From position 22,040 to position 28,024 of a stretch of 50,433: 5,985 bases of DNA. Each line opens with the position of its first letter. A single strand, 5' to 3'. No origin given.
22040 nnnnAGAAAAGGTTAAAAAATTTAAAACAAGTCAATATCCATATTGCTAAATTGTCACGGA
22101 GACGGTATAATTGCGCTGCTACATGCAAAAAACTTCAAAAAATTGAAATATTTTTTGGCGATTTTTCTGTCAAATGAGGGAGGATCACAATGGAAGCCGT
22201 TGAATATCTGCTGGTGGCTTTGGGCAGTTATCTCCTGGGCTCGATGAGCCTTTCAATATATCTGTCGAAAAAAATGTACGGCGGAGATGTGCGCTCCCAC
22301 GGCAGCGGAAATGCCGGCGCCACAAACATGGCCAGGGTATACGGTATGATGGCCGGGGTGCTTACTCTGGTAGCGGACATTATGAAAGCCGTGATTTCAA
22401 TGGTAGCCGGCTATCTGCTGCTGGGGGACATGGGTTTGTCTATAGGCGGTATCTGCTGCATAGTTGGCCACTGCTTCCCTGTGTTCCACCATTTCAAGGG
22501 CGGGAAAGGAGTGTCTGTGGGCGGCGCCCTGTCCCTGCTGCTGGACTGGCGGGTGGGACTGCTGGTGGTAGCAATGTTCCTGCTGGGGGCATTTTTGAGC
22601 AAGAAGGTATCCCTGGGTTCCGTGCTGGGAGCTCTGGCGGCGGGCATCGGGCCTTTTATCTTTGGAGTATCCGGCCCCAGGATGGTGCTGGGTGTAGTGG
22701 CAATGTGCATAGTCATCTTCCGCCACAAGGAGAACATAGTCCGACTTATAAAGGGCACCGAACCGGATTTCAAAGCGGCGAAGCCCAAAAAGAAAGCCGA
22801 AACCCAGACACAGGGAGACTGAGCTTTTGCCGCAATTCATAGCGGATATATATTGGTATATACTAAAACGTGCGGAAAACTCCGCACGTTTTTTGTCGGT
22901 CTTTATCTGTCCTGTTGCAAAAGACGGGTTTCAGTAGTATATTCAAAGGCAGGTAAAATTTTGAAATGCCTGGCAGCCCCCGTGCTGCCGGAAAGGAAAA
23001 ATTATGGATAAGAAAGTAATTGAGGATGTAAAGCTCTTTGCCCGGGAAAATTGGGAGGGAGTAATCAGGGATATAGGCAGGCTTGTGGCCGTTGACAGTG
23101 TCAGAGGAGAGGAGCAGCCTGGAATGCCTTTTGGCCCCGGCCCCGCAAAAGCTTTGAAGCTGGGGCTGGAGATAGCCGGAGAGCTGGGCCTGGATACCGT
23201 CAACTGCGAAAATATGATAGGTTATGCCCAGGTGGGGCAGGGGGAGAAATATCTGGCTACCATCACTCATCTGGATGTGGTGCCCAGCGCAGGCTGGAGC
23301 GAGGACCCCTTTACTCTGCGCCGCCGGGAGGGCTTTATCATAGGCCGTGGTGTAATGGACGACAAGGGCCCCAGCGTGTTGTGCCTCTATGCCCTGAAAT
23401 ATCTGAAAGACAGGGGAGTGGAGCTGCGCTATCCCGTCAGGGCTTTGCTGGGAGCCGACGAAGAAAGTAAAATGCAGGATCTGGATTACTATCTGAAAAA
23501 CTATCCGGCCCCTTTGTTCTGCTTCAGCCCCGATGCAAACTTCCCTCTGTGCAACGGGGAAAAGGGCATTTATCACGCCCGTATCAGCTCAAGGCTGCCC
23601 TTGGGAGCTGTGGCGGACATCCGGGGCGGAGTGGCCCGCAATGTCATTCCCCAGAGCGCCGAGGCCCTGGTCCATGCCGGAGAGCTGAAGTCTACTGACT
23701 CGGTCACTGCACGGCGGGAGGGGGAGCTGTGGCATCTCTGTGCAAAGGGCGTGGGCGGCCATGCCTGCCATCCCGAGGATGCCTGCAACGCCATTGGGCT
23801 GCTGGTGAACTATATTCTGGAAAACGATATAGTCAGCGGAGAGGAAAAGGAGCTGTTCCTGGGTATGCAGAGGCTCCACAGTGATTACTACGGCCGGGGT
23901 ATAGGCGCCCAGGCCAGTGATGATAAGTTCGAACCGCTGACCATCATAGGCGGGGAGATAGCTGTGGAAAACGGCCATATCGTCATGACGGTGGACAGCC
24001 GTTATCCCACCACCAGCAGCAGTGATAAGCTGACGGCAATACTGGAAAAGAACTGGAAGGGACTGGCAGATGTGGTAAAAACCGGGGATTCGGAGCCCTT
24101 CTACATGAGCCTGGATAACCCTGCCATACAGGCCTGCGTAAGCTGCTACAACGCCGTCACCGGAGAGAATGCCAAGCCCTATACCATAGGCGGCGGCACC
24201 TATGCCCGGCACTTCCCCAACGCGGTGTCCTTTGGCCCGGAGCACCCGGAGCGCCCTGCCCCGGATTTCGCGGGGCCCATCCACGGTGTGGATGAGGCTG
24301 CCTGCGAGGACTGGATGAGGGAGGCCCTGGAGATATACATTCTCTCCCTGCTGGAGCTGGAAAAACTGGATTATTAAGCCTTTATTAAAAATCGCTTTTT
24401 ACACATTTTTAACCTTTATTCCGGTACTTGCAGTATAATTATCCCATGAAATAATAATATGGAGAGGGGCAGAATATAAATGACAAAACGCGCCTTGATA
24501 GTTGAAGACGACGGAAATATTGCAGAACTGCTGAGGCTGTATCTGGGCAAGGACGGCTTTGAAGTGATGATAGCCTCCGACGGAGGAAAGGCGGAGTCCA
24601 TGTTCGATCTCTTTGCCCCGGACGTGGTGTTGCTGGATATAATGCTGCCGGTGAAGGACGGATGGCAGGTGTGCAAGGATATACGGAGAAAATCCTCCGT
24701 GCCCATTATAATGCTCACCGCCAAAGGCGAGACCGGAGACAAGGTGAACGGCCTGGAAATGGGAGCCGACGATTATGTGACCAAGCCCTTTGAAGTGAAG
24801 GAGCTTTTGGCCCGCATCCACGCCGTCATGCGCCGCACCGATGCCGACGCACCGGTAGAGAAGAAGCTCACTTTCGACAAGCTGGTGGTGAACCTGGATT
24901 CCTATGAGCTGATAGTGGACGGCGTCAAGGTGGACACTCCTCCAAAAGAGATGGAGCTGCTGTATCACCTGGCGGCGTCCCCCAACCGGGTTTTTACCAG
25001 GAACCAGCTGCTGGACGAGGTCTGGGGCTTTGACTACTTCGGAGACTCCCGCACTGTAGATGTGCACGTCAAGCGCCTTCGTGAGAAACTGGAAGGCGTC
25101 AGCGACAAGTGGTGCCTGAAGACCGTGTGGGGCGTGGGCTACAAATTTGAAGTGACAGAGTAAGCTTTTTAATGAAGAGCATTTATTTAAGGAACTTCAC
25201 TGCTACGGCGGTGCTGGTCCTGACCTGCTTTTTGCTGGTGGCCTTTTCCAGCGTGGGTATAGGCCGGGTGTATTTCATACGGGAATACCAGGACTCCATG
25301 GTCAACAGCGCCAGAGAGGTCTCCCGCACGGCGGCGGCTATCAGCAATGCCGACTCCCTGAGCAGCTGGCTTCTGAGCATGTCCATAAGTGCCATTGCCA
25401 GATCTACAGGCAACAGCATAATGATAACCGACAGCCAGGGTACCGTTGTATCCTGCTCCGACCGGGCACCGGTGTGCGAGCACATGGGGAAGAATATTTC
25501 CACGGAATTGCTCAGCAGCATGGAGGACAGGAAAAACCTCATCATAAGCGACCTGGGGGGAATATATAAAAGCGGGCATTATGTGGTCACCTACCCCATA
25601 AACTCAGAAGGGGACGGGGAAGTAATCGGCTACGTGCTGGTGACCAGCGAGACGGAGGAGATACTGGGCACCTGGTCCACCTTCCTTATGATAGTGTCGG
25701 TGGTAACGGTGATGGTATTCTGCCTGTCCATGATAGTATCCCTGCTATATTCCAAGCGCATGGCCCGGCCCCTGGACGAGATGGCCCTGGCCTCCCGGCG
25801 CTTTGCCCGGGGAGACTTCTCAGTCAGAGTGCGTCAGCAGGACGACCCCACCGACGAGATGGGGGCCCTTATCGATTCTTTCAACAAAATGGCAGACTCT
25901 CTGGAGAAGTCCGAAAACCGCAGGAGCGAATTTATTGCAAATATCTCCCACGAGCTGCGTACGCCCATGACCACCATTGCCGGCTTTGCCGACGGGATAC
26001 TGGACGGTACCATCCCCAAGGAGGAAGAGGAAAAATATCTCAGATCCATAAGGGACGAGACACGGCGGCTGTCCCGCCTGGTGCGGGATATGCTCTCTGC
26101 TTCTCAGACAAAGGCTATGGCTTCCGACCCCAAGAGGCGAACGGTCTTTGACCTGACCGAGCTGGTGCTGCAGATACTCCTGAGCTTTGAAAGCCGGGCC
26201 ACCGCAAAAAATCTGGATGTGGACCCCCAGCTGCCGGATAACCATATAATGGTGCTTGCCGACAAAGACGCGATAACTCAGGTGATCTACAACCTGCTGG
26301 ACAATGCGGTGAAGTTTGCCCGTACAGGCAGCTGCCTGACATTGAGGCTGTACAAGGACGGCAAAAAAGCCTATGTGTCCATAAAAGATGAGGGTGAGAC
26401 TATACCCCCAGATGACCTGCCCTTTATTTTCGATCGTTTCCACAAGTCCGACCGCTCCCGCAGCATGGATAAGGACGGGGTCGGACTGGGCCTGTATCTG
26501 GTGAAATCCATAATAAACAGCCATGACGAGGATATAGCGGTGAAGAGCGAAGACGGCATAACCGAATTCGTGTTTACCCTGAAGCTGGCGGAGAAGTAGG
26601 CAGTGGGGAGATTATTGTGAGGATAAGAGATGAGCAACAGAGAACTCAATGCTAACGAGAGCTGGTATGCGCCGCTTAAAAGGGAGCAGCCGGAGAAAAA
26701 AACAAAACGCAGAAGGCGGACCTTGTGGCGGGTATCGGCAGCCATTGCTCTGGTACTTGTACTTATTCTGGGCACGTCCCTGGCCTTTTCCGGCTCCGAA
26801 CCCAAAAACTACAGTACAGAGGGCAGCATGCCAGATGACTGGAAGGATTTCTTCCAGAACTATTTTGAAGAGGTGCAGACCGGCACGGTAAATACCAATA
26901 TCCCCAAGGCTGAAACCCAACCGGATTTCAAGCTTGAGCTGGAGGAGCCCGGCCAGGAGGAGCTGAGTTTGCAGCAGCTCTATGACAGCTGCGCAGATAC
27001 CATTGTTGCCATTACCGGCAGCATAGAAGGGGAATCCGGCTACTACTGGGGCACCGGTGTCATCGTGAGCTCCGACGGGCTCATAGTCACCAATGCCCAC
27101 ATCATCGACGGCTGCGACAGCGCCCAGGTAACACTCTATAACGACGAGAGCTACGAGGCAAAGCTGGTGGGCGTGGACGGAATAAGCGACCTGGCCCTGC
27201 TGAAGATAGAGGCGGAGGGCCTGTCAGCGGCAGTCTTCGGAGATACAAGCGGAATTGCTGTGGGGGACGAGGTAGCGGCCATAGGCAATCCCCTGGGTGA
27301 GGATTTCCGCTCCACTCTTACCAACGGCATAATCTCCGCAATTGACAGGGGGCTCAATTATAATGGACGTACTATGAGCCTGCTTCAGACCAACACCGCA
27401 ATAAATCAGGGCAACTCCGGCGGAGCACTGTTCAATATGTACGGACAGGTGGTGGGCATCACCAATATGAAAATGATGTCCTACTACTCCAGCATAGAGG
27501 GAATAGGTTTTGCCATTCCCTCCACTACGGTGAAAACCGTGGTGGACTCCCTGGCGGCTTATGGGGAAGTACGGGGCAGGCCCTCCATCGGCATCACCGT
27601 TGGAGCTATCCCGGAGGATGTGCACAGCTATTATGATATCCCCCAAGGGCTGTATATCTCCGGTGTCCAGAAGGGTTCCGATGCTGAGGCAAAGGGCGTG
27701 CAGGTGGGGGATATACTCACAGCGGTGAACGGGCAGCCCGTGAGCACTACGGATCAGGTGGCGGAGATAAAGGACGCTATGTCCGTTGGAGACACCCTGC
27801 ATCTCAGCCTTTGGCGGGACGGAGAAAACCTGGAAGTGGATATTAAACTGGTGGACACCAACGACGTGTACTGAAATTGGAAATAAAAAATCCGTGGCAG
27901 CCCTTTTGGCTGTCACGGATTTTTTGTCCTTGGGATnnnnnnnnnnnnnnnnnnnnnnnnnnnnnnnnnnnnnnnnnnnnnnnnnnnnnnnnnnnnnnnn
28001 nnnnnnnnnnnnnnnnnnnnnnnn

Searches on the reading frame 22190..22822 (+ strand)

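Call 45: search_protein_families(library=pfam, proteins=[window:22190-22822:+], max_evalue=0.00001)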
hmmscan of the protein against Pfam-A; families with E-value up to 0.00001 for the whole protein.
window:22190-22822:+ (210 aa): 1 family
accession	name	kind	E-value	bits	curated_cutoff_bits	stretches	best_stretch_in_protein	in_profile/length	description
PF02660.20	G3P_acyltransf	-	4e-43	147.8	24.1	1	13-186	2-164/164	Glycerol-3-phosphate acyltransferase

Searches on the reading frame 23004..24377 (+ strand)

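Call 45: search_protein_families(library=pfam, proteins=[window:23004-24377:+], max_evalue=0.00001)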
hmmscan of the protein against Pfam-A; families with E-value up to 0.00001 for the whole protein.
window:23004-24377:+ (457 aa): 1 family
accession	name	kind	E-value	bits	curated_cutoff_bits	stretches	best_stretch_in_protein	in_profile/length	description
PF01546.33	Peptidase_M20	-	7.3e-22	78.7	24.6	1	88-446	4-201/206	Peptidase family M20/M25/M40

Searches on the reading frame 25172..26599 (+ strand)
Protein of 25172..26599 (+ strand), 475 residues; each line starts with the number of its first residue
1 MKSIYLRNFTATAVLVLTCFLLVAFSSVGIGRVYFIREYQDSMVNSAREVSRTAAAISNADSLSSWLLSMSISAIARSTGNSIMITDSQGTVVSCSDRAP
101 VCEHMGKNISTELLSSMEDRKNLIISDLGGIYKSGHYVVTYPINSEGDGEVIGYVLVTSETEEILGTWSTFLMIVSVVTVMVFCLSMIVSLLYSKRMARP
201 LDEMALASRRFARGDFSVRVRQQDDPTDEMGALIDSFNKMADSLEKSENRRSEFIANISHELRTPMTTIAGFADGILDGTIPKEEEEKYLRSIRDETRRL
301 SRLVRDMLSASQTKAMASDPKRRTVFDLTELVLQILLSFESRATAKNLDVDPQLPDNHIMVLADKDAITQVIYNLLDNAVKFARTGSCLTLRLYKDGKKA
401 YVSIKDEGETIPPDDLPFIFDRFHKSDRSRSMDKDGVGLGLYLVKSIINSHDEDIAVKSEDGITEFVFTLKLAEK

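Call 45: search_protein_families(library=pfam, proteins=[window:25172-26599:+], max_evalue=0.00001)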
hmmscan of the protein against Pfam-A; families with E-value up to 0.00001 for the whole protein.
window:25172-26599:+ (475 aa): 4 families
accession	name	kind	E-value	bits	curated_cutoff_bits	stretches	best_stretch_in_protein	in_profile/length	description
PF02518.31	HATPase_c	-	5.1e-23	82.1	26.4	1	364-473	2-110/111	Histidine kinase-, DNA gyrase B-, and HSP90-like ATPase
PF00512.31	HisKA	-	1.1e-18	67.5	26.9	1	251-312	2-62/66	His Kinase A (phospho-acceptor) domain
PF00672.30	HAMP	-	8.2e-12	45.7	25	1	193-245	2-52/53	HAMP domain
PF15714.11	SpoVT_C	-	8.2e-07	29.6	27.5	1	73-163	11-105/128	Stage V sporulation protein T C-terminal, transcription factor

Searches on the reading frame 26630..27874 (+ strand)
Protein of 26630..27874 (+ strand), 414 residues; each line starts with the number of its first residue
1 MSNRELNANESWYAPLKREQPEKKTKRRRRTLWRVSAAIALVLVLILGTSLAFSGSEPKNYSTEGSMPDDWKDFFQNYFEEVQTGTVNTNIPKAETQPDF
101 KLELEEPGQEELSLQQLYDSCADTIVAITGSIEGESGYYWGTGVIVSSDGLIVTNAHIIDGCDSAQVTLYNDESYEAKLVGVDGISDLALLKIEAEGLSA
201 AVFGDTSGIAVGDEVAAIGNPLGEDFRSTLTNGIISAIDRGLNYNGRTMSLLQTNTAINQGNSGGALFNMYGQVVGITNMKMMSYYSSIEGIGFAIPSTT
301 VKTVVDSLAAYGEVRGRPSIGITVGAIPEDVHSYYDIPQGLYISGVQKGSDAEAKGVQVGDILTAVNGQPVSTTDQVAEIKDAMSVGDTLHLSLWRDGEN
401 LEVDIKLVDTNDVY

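Call 45: search_protein_families(library=pfam, proteins=[window:26630-27874:+], max_evalue=0.00001)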
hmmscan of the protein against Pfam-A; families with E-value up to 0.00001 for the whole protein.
window:26630-27874:+ (414 aa): 5 families
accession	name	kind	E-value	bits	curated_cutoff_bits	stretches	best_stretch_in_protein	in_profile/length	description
PF13365.12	Trypsin_2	-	9.7e-34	117.6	27.6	1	141-277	1-144/144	Trypsin-like peptidase domain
PF00089.32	Trypsin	-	5.3e-16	59.6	20.6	1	129-304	15-219/220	Trypsin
PF13180.12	PDZ_2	-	3.7e-11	43.6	27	1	321-407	4-80/80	PDZ domain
PF00595.29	PDZ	-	5.7e-11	43.1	23.2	1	319-393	11-79/81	PDZ domain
PF17820.7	PDZ_6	-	1e-10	41.6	27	1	343-380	2-39/54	PDZ domain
